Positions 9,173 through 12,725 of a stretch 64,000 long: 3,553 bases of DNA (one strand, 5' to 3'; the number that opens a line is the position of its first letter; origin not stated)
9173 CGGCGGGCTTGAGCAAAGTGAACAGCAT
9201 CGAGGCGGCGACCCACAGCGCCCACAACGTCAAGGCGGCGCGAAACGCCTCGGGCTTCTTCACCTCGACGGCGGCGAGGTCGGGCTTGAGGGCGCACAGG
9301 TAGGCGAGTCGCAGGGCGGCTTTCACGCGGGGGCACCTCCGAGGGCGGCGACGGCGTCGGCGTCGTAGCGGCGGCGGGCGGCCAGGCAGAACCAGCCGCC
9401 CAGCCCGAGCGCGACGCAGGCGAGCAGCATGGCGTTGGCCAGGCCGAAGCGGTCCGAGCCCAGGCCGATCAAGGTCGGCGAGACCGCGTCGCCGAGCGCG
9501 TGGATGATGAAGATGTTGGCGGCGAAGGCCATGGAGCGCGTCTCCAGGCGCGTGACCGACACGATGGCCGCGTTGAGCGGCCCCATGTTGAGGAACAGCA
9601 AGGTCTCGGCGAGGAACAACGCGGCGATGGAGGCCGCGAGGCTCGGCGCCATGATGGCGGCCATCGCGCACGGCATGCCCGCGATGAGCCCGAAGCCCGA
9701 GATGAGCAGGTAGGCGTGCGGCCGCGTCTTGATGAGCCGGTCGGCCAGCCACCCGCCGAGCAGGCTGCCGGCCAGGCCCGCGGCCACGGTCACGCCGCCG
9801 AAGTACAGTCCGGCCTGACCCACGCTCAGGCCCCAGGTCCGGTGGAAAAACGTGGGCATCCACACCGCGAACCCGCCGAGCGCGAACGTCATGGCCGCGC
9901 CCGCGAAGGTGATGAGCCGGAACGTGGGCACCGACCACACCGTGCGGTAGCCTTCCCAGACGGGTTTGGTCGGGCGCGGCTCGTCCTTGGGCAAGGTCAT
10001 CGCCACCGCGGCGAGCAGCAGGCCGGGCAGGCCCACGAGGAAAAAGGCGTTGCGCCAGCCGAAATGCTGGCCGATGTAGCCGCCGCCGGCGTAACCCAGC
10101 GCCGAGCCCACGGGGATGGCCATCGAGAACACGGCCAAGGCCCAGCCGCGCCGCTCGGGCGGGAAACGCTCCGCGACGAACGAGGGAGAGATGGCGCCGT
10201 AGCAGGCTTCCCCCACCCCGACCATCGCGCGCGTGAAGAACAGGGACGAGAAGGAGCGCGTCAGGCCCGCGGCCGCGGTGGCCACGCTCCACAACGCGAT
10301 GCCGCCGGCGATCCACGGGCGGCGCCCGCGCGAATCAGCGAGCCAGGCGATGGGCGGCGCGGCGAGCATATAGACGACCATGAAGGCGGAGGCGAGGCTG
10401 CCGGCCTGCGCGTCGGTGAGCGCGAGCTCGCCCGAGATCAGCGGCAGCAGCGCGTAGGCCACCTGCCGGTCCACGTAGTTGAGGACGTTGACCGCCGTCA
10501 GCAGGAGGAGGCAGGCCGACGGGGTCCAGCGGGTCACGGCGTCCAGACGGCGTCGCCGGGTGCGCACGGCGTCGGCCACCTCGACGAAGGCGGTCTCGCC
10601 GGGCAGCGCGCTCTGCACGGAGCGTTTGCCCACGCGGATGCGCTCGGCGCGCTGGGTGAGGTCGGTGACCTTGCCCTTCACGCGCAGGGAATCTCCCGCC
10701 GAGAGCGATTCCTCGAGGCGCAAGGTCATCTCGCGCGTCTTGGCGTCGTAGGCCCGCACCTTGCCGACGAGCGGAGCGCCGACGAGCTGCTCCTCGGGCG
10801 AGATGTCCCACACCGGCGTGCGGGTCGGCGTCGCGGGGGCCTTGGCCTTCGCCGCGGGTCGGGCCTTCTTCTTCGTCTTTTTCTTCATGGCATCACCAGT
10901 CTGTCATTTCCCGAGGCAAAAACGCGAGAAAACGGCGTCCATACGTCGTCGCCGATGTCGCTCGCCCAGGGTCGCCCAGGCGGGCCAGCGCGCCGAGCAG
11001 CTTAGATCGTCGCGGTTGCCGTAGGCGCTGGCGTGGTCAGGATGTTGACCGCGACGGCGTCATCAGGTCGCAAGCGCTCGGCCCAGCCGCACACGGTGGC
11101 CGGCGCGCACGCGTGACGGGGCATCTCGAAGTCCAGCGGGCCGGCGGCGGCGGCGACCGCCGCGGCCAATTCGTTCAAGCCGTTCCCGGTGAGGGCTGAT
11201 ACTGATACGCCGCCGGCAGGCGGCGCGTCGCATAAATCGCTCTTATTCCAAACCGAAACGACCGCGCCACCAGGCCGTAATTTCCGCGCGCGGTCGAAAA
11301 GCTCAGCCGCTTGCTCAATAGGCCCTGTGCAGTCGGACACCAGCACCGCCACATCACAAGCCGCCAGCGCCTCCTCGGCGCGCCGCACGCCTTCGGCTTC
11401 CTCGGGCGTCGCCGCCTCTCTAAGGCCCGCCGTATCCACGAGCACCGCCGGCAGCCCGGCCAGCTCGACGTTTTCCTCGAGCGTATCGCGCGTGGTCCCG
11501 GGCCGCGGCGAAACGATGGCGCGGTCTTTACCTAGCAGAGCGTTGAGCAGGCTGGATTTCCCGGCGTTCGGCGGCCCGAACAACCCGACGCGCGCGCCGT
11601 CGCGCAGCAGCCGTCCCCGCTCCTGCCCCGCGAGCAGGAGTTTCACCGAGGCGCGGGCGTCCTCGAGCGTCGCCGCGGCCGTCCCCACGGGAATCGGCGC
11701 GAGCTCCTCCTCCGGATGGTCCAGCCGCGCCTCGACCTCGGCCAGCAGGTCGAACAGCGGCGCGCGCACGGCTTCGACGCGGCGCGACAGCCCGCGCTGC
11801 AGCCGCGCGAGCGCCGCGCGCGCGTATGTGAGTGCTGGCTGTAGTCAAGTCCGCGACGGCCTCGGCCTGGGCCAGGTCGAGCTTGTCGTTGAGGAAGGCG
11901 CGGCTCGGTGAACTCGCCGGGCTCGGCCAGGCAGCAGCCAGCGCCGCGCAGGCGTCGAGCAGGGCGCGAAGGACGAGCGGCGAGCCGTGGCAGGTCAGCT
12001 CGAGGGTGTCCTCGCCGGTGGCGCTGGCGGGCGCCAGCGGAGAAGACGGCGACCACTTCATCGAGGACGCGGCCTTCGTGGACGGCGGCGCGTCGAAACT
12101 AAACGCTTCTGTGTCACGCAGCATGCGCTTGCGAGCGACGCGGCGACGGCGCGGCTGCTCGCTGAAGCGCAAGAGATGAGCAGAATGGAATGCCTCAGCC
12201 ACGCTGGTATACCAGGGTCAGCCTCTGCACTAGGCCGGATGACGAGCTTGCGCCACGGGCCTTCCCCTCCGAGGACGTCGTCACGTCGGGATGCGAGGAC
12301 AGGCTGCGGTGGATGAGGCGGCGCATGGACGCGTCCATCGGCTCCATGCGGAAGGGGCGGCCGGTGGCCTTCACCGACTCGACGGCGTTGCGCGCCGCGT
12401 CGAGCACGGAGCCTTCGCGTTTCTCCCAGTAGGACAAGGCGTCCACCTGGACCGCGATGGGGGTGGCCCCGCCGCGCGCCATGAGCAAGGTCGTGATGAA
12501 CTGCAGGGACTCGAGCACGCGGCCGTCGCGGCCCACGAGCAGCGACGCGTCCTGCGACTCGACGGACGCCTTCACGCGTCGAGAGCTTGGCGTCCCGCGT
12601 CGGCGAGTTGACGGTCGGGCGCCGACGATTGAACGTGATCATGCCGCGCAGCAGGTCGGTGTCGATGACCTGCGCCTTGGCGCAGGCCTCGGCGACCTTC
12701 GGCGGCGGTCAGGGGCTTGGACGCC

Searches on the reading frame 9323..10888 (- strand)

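Call 87: search_protein_families(library=pfam, proteins=[window:9323-10888:-], max_evalue=0.001)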
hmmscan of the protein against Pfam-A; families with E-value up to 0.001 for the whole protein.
window:9323-10888:- (521 aa): 3 families
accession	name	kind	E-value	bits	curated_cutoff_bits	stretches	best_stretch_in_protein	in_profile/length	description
PF07690.21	MFS_1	-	7.9e-48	163.6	33.4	1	132-471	3-347/347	Major Facilitator Superfamily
PF00083.30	Sugar_tr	-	1.2e-12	47.9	22.3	1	156-300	42-192/452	Sugar (and other) transporter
PF03137.26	OATP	-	1.5e-10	40.5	25.8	1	316-386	288-358/545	Organic Anion Transporter Polypeptide (OATP) family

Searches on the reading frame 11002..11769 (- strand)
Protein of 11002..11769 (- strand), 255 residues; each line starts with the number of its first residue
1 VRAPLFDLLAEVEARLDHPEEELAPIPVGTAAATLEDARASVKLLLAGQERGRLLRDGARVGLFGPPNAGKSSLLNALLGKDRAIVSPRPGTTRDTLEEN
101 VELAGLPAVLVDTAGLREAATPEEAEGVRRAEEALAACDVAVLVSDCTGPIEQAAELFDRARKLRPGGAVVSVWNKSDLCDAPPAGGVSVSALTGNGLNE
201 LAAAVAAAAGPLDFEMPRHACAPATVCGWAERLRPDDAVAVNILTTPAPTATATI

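Call 87: search_protein_families(library=pfam, proteins=[window:11002-11769:-], max_evalue=0.001)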
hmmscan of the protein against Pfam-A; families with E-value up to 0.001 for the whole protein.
window:11002-11769:- (255 aa): 5 families
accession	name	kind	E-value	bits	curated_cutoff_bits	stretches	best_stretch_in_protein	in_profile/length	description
PF01926.29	MMR_HSR1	-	1.1e-23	83.9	21.9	1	60-176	1-113/113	50S ribosome-binding GTPase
PF12631.12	MnmE_helical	-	9.2e-12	46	40.1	1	1-207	37-133/211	MnmE helical domain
PF00350.29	Dynamin_N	-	1.4e-07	32.1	27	1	61-94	1-34/168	Dynamin family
PF02421.24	FeoB_N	-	1e-06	28.8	27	1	60-148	2-89/156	Ferrous iron transport protein B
PF00009.33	GTP_EFTU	-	1.5e-05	25.1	26.5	0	130-181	85-136/188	Elongation factor Tu GTP binding domain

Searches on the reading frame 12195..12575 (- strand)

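Call 87: search_protein_families(library=pfam, proteins=[window:12195-12575:-], max_evalue=0.001)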
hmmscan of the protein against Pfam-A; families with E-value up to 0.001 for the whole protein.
window:12195-12575:- (126 aa): 2 families
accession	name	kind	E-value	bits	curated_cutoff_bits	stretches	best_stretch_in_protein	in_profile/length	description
PF01424.28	R3H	-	7.7e-10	39.1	26.8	1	58-105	4-50/60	R3H domain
PF13083.13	KH_KhpA-B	-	6.2e-05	23.3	32.1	1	3-37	33-67/73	KhpA/KhpB, KH domain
